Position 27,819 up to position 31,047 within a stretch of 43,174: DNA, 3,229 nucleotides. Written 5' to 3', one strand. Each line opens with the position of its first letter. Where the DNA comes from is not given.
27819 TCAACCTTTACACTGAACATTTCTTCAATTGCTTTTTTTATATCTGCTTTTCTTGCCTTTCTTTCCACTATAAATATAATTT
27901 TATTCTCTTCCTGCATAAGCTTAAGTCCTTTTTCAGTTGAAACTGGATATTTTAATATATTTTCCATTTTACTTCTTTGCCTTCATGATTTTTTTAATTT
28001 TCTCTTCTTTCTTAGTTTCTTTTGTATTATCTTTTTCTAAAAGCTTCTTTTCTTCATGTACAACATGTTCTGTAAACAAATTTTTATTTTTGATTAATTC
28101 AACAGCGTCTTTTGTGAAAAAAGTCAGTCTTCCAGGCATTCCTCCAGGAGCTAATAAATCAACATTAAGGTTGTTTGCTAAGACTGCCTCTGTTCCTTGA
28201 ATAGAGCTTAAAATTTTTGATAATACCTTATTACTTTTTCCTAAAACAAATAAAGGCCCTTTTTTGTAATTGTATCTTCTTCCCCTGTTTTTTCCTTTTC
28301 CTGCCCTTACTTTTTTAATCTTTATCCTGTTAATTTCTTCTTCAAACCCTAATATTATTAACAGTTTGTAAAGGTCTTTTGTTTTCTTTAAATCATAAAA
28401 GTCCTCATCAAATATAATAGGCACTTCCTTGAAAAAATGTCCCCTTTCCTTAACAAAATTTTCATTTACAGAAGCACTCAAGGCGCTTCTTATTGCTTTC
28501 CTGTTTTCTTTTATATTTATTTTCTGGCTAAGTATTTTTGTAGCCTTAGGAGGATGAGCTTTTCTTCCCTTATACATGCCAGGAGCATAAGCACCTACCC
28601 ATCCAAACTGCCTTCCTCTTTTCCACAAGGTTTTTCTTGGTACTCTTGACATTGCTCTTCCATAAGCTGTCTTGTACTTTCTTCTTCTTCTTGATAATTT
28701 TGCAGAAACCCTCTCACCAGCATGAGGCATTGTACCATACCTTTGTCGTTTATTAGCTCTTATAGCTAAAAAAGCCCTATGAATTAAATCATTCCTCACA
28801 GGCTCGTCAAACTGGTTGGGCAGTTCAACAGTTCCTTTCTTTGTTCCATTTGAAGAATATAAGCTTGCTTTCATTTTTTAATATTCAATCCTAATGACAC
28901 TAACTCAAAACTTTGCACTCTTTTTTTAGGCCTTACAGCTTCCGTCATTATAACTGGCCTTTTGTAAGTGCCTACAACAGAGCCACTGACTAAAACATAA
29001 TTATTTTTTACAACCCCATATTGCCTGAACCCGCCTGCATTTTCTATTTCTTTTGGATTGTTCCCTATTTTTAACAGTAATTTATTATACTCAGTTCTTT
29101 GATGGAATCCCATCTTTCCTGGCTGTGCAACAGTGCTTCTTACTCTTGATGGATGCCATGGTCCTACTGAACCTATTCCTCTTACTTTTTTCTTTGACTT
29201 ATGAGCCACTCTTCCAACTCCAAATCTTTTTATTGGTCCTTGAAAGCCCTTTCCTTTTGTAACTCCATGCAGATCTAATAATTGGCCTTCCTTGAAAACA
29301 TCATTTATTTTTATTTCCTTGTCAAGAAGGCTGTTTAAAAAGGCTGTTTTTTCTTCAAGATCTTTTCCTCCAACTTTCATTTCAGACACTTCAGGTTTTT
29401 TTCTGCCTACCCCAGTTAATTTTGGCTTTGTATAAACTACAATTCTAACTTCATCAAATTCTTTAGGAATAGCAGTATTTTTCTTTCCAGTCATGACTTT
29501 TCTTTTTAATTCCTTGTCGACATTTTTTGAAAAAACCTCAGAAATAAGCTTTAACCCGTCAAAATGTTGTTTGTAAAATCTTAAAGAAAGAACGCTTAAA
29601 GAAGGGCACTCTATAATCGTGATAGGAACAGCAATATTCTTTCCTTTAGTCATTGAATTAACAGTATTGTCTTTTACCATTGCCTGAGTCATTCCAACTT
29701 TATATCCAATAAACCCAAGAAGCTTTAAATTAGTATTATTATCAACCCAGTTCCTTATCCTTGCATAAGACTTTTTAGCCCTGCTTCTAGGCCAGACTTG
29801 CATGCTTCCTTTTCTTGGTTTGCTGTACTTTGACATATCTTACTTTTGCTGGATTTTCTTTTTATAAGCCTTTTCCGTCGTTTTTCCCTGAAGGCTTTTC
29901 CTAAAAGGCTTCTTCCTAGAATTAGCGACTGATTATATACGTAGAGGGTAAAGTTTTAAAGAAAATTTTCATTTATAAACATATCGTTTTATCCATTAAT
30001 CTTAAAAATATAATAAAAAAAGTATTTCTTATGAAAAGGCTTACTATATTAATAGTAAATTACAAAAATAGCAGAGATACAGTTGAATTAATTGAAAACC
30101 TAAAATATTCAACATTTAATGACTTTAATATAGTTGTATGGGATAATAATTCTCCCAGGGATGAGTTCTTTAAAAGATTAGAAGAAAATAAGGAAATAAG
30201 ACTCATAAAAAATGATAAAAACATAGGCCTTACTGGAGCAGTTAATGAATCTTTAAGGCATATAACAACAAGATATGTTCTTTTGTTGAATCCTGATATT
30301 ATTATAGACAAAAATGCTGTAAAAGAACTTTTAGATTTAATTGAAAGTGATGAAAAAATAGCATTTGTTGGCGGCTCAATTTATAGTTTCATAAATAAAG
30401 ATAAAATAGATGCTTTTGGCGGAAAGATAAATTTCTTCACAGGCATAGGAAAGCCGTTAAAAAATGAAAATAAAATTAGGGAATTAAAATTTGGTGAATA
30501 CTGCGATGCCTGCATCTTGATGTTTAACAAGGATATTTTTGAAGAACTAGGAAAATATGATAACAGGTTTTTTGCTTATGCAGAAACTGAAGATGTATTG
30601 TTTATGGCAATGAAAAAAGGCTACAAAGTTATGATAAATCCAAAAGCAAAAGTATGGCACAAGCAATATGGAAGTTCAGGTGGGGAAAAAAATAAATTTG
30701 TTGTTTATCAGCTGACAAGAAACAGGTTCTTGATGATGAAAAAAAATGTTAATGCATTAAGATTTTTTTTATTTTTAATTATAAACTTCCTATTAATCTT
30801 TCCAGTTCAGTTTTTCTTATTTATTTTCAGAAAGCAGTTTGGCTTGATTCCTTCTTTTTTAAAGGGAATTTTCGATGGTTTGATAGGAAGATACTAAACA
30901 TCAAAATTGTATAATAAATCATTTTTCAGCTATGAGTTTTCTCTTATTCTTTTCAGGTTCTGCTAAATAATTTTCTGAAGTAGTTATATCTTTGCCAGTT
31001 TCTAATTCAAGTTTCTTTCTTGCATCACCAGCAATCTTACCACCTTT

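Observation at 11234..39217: Palindrome-cored repeat family at 9 or more loci, marking gene ends and translated as ribosomal-protein C-terminal tails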

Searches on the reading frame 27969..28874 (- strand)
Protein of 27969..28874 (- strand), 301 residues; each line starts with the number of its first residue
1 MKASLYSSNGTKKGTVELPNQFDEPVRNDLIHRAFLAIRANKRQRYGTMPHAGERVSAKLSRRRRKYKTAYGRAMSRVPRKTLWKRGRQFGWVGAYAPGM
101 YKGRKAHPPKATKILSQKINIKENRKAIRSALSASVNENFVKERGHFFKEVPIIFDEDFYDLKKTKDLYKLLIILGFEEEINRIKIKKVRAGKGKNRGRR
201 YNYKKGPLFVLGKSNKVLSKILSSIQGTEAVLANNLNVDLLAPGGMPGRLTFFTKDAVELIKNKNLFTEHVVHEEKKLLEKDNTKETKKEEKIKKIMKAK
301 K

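Call 19: search_protein_families(library=pfam, proteins=[window:27969-28874:-], max_evalue=0.01)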
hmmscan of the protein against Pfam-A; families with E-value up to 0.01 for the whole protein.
window:27969-28874:- (301 aa): 1 family
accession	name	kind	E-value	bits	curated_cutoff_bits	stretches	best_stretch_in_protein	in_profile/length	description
PF00573.27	Ribosomal_L4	-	5.3e-34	118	25.8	1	16-262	1-188/190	Ribosomal protein L4/L1 family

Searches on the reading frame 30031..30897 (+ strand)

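Call 10: search_protein_families(library=pfam, proteins=[window:30031-30897:+])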
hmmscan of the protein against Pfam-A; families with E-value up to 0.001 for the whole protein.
window:30031-30897:+ (288 aa): 2 families
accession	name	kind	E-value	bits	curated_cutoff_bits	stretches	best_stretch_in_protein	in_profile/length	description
PF00535.33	Glycos_transf_2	-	2.7e-16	60.4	23.3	1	5-171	1-165/168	Glycosyl transferase family 2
PF13641.12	Glyco_tranf_2_3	-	8.2e-08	33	27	1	4-230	3-226/230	Glycosyltransferase like family 2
